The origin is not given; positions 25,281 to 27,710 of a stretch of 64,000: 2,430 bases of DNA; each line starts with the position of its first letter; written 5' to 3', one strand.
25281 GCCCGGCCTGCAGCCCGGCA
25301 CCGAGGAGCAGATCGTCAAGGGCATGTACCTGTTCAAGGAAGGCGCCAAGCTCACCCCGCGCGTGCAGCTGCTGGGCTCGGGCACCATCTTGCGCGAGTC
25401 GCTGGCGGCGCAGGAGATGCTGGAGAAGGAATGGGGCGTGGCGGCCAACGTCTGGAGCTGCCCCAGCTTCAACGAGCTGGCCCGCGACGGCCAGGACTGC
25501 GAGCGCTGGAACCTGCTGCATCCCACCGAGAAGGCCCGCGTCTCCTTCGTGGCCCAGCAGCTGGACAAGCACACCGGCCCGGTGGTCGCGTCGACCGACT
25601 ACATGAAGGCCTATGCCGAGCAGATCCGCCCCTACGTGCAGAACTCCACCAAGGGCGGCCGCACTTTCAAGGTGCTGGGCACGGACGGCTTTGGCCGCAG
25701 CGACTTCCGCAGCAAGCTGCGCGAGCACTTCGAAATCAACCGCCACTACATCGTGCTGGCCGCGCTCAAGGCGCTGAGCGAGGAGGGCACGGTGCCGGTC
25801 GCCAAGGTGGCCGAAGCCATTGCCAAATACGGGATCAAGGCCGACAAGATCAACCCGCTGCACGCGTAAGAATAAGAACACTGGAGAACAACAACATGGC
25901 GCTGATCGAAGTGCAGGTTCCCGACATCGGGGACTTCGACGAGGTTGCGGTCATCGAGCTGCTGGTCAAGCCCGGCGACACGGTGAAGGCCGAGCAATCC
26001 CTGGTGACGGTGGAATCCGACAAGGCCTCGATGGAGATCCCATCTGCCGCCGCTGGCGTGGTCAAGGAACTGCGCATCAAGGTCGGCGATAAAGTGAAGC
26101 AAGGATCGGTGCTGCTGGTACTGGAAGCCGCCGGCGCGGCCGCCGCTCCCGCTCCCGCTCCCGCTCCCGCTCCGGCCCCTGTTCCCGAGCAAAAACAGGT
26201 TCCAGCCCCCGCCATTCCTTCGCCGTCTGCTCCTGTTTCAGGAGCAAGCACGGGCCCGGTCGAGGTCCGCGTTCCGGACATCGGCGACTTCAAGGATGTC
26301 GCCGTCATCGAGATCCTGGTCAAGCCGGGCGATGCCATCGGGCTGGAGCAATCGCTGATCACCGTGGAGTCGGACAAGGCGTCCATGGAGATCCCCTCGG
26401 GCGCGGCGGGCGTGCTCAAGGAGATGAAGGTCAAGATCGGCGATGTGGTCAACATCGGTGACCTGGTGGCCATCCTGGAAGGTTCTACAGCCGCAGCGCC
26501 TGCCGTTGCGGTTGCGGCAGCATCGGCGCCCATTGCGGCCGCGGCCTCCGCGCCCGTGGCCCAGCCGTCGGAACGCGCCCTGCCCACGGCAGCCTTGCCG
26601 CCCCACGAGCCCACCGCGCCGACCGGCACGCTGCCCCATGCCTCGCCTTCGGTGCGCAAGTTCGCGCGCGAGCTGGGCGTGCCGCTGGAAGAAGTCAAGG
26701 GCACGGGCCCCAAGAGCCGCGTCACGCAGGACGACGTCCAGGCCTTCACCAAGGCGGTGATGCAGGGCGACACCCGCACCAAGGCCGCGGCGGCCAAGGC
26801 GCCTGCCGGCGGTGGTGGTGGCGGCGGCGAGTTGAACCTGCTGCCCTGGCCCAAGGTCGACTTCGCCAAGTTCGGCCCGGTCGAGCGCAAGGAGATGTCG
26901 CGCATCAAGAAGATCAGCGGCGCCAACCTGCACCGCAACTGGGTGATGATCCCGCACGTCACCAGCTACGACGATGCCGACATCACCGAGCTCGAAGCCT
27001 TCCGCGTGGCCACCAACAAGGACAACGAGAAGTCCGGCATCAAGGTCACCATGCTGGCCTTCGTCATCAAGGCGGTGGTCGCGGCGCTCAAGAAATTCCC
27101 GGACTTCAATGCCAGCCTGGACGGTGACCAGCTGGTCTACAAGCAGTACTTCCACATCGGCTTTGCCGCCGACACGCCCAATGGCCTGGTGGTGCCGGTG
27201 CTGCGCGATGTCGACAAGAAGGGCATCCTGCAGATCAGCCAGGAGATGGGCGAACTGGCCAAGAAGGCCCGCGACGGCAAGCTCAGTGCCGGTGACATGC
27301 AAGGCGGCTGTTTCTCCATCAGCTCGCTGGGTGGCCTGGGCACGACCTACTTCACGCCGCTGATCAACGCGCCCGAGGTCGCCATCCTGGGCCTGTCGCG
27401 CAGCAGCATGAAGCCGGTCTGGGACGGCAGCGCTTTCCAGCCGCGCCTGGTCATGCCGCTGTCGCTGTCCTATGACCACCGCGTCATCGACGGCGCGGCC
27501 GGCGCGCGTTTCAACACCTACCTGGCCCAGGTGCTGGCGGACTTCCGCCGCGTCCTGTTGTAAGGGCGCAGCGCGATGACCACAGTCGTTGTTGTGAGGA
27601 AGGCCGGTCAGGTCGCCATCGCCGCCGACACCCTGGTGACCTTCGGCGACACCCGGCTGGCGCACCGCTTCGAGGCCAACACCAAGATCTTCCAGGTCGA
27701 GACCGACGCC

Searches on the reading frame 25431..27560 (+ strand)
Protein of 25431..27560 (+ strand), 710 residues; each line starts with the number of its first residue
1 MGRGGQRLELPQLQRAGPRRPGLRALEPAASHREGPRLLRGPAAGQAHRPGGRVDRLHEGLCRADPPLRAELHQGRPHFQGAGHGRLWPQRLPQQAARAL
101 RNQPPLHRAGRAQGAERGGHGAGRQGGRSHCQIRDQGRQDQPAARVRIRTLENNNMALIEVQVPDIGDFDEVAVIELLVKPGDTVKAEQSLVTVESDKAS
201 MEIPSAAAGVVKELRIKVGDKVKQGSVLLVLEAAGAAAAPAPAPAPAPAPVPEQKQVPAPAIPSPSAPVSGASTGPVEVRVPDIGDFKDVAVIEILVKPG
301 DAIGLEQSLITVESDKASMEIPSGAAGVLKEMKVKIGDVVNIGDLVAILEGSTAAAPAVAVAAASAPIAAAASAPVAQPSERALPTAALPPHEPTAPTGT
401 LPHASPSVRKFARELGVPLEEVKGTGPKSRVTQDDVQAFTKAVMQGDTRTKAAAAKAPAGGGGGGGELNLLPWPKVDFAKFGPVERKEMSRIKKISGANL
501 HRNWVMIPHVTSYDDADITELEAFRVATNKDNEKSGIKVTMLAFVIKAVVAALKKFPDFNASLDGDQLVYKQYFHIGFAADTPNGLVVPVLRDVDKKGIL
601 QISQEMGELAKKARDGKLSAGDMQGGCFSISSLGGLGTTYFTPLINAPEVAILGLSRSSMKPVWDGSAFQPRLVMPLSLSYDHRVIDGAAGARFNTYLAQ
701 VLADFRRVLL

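Call 4: search_protein_families(library=pfam, proteins=[window:25431-27560:+], max_evalue=1)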
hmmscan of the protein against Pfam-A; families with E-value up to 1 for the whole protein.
window:25431-27560:+ (710 aa): 11 families
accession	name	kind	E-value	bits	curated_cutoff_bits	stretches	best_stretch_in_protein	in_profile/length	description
PF00198.28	2-oxoacid_dh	-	1.4e-80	270.5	23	1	484-709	4-231/232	2-oxoacid dehydrogenases acyltransferase (catalytic domain)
PF00364.28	Biotin_lipoyl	-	2.3e-40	136.7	22.1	2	160-231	2-73/73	Biotin-requiring enzyme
PF02817.22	E3_binding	-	9.3e-15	55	23.7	1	402-437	1-36/36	e3 binding domain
PF13533.13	Biotin_lipoyl_2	-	2.9e-06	27.4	29.8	1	205-232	5-32/32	Biotin-lipoyl like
PF07831.19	PYNP_C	-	0.00011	22.2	27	0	175-199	34-58/75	Pyrimidine nucleoside phosphorylase C-terminal domain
PF01597.25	GCV_H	-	0.0002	21.7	22.2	1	174-220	35-80/122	Glycine cleavage H-protein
PF05896.17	NQRA_N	-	0.01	16.5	25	0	176-214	41-78/94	NqrA N-terminal barrel-sandwich hybrid domain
PF16576.10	HlyD_D23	-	0.016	14.9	30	1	199-230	107-138/214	Barrel-sandwich domain of CusB or HlyD membrane-fusion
PF22287.2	TraI-like_C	-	0.082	13.3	28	0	188-223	42-77/85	TraI-like C-terminal domain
PF13437.12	HlyD_3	-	0.12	13.5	22.2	0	206-252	5-51/106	HlyD family secretion protein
PF16072.10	DUF4813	-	0.8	9.6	27.6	1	234-273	178-218/291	Domain of unknown function (DUF4813)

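Call 5: search_protein_families(library=ncbifam, proteins=[window:25431-27560:+], max_evalue=1)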
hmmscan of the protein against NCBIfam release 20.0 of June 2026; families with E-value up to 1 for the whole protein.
window:25431-27560:+ (710 aa): 38 families (the best 25 are shown)
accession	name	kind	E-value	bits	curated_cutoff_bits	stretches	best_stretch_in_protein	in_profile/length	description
TIGR01348.1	PDHac_trf_long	equivalog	4.5e-221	735.4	552.1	2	256-710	135-587/587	dihydrolipoyllysine-residue acetyltransferase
NF008814.0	PRK11854.1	equivalog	4.5e-202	672.9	722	1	150-709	97-636/637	pyruvate dehydrogenase complex dihydrolipoyllysine-residue acetyltransferase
NF004309.0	PRK05704.1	equivalog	1.6e-103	347.2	449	2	277-710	3-406/408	2-oxoglutarate dehydrogenase complex dihydrolipoyllysine-residue succinyltransferase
TIGR01347.1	sucB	equivalog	7e-91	305.4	378.65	2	277-710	1-402/404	dihydrolipoyllysine-residue succinyltransferase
TIGR02927.1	SucB_Actino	equivalog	1.3e-85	288.4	423.45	1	159-700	3-566/579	2-oxoglutarate dehydrogenase, E2 component, dihydrolipoamide succinyltransferase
TIGR01349.1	PDHac_trf_mito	equivalog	7.6e-69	232.9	445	2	295-703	19-430/437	pyruvate dehydrogenase complex dihydrolipoamide acetyltransferase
NF008815.0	PRK11857.1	equivalog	1.7e-48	165.7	378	1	404-702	6-299/308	dihydrolipoamide acetyltransferase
NF011416.0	PRK14843.1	equivalog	7.8e-41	140.1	429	2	479-703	113-340/347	dihydrolipoamide acetyltransferase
NF011457.0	PRK14875.1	equivalog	5.8e-20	71.6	307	2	292-442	20-128/372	acetoin dehydrogenase dihydrolipoyllysine-residue acetyltransferase subunit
NF008907.0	PRK12270.1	equivalog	6e-18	64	878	1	458-703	119-362/1241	multifunctional oxoglutarate decarboxylase/oxoglutarate dehydrogenase thiamine pyrophosphate-binding subunit/dihydrolipoyllysine-residue suc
NF006079.0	PRK08225.1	equivalog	3.2e-17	62.3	95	2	175-232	13-70/70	acetyl-CoA carboxylase biotin carboxyl carrier protein subunit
NF004547.1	PRK05889.1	equivalog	5.7e-16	58.5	75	2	291-350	12-71/71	biotin/lipoyl-binding carrier protein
NF004173.0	PRK05641.1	equivalog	6.8e-15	55.9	199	2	238-345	47-148/153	putative acetyl-CoA carboxylase biotin carboxyl carrier protein subunit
NF006761.0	PRK09282.1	domain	1.2e-13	50.4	402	2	155-232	518-590/591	pyruvate carboxylase subunit B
TIGR02712.1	urea_carbox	equivalog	1.2e-13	49.7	1303.85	2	173-232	1142-1201/1201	urea carboxylase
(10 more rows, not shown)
